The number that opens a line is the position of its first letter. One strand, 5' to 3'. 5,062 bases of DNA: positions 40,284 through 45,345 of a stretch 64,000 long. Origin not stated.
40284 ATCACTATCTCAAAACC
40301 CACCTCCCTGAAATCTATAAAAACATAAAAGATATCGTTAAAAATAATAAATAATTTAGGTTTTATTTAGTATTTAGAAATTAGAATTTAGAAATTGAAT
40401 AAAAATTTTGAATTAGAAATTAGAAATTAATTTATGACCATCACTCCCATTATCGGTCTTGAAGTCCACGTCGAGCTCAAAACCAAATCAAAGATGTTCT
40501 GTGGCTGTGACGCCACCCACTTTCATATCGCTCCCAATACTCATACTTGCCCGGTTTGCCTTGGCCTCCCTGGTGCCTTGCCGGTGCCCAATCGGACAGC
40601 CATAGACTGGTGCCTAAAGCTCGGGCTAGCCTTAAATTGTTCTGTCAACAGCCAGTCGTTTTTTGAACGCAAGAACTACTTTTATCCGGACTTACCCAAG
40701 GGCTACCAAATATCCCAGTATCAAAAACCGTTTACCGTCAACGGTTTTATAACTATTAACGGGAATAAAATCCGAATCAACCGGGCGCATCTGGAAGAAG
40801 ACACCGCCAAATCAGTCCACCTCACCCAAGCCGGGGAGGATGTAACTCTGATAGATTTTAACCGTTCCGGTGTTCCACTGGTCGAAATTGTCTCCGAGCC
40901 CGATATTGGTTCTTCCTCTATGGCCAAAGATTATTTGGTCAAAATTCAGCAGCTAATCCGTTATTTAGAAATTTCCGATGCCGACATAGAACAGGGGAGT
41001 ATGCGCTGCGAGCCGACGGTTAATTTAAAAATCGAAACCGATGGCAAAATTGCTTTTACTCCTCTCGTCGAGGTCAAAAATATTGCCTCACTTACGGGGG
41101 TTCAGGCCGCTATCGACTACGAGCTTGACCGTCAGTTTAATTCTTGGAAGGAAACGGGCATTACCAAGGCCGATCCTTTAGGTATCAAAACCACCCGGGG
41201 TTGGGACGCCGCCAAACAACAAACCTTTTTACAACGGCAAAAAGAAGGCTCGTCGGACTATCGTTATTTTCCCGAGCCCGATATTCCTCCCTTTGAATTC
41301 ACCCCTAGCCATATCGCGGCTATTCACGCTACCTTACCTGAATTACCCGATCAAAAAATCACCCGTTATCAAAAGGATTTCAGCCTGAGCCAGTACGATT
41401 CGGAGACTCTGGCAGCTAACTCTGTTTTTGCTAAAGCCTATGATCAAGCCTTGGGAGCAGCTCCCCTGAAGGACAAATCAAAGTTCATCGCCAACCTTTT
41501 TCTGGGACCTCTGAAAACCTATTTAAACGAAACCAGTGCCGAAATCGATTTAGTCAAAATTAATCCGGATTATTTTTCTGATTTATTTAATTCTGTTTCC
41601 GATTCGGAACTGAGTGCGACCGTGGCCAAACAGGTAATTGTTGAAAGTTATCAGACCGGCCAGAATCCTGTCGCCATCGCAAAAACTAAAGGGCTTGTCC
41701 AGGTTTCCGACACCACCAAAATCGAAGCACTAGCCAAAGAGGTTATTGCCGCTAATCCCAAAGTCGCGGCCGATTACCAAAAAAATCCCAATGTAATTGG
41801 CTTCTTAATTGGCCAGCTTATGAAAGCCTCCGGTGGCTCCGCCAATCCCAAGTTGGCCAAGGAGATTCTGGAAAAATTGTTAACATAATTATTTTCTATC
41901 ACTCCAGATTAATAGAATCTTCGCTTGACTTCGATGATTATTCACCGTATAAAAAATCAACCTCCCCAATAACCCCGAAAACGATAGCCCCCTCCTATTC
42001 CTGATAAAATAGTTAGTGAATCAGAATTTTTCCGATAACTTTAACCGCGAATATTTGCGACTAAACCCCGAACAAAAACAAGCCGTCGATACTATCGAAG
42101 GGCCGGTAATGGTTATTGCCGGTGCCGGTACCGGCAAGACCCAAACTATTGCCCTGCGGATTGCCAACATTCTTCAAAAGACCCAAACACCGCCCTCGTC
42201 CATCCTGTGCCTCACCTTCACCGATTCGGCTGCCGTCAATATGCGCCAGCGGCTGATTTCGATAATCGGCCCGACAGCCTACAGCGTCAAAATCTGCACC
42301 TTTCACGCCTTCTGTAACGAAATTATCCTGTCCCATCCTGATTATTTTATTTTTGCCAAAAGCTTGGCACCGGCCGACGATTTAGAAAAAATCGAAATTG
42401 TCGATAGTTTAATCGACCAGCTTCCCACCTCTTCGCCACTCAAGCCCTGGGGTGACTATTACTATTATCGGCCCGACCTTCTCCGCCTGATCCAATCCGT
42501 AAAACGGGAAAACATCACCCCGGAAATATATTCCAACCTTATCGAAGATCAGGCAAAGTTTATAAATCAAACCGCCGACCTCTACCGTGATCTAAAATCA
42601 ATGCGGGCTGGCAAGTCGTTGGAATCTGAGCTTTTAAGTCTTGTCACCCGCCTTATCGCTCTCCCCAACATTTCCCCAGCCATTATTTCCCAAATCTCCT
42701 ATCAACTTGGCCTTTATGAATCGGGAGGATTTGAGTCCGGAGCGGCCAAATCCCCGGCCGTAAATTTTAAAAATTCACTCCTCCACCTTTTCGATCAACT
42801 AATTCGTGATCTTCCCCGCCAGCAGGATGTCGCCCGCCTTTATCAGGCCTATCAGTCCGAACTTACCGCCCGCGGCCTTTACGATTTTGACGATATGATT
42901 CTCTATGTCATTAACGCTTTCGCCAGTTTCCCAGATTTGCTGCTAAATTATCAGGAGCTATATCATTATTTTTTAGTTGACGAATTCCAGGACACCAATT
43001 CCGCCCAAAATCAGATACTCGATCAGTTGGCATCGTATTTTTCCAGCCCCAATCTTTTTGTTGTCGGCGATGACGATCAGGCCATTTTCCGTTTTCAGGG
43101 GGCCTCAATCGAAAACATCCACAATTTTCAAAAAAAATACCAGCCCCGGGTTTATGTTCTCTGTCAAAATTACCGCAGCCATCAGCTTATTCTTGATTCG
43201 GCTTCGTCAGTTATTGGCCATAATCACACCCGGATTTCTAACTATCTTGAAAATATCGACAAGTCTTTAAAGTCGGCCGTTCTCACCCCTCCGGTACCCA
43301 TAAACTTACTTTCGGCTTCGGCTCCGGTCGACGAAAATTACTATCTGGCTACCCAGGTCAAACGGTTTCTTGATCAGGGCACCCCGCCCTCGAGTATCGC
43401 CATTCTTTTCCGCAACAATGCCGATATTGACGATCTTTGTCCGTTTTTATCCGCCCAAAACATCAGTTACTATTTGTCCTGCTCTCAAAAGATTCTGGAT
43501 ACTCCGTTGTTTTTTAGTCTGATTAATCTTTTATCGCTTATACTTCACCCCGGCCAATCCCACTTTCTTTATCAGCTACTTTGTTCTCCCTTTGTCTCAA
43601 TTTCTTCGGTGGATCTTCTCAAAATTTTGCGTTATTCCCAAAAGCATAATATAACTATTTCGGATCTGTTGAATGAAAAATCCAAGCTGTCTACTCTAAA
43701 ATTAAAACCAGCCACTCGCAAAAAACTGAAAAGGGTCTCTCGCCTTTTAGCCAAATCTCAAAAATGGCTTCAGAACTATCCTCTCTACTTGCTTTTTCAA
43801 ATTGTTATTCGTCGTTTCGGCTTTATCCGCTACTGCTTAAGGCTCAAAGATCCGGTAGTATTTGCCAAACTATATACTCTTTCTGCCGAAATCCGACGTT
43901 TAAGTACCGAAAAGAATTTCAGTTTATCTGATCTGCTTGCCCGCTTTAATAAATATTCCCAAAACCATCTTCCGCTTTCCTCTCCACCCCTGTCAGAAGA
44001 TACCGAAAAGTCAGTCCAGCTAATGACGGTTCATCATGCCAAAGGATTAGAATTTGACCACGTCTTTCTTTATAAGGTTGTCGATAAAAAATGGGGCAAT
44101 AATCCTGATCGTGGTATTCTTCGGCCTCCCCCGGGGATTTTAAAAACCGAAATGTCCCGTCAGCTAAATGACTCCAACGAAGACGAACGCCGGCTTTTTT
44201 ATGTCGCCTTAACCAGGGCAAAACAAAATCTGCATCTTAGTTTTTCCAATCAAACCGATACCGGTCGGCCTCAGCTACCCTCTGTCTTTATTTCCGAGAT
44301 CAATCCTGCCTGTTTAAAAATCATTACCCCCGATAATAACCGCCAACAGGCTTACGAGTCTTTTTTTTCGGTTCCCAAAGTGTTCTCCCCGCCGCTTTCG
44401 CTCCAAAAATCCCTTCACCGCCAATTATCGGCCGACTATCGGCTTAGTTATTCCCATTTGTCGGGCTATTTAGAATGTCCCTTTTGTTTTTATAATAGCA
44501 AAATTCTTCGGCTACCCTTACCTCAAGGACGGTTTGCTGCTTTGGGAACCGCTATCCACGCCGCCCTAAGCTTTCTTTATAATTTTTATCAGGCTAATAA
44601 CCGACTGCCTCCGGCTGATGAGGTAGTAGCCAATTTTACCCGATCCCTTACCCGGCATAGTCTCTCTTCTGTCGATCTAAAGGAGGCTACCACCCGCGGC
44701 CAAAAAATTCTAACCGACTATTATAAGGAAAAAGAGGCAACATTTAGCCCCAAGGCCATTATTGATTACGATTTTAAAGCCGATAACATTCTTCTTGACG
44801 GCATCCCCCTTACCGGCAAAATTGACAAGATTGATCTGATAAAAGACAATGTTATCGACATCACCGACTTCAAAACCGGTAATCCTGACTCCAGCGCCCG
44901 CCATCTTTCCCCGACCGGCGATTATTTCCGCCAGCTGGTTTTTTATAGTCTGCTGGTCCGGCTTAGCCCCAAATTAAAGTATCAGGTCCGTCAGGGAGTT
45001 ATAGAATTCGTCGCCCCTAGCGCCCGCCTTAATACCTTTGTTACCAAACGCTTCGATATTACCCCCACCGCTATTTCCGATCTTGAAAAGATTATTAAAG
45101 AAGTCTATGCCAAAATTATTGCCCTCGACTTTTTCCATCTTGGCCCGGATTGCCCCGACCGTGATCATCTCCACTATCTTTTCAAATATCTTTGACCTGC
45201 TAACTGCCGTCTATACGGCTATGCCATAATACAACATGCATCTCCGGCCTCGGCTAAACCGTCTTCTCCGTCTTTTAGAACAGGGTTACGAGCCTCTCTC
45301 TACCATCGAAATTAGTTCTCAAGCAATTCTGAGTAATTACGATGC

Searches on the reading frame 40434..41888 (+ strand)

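Call 19: search_protein_families(library=pfam, proteins=[window:40434-41888:+], max_evalue=0.001)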
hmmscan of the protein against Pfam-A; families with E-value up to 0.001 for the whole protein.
window:40434-41888:+ (484 aa): 2 families
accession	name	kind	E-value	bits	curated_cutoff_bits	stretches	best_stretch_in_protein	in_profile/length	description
PF02934.20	GatB_N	-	7.7e-104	347.2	23.4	1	6-293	2-275/277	GatB/GatE catalytic domain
PF02637.23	GatB_Yqey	-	4.9e-35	121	27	1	347-483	11-148/148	GatB domain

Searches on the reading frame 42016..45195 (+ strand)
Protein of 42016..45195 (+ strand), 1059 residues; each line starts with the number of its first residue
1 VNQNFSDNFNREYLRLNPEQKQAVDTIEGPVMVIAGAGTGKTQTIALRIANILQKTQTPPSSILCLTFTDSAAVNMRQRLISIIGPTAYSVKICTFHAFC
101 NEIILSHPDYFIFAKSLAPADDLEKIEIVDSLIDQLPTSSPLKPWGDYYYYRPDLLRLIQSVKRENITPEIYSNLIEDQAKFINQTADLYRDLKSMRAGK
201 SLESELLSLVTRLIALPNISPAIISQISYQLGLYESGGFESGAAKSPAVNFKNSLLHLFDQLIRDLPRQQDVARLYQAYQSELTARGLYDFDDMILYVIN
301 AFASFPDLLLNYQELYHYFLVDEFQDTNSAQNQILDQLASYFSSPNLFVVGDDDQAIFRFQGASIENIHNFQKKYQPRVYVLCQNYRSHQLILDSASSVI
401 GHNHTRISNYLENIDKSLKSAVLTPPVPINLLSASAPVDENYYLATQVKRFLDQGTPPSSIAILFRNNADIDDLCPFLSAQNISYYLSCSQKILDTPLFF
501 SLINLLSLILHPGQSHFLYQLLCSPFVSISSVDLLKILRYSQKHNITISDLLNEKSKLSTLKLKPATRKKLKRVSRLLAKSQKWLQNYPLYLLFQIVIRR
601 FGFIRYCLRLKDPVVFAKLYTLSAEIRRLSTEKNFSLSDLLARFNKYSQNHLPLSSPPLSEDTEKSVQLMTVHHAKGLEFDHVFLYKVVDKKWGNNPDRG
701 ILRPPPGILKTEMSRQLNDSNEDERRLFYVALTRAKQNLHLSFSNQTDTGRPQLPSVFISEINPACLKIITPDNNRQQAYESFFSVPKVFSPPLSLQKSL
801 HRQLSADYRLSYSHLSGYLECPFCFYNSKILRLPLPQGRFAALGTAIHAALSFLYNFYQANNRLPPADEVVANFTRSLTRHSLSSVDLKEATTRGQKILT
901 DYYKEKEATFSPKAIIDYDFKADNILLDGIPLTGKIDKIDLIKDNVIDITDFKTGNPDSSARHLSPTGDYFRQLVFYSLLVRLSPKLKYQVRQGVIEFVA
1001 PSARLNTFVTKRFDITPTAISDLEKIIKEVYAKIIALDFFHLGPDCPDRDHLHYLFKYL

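Call 19: search_protein_families(library=pfam, proteins=[window:42016-45195:+], max_evalue=0.001)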
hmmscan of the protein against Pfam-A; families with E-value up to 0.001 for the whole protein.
window:42016-45195:+ (1059 aa): 8 families
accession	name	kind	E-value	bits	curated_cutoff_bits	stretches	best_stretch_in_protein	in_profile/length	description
PF00580.27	UvrD-helicase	-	6e-66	223.3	23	1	16-376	1-271/271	UvrD/REP helicase N-terminal domain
PF13361.12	UvrD_C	-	1.8e-41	143.2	25.6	1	380-745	1-349/350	UvrD-like helicase C-terminal domain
PF12705.13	PDDEXK_1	-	1.8e-19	71.1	22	1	809-1035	1-225/247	PD-(D/E)XK nuclease superfamily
PF13245.12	AAA_19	-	9e-18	65.2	25.1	1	20-360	1-133/134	AAA domain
PF13538.12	UvrD_C_2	-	2e-10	40.8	27.4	0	669-686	4-21/52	UvrD-like helicase C-terminal domain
PF01443.25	Viral_helicase1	-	1.3e-07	32.1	21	0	314-424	58-163/228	Viral superfamily 1 RNA helicase core domain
PF00270.35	DEAD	-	0.00047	20.4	26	0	17-92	1-77/167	DEAD/DEAH box helicase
PF13604.12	AAA_30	-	0.00073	19.8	27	0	16-79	2-65/191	AAA domain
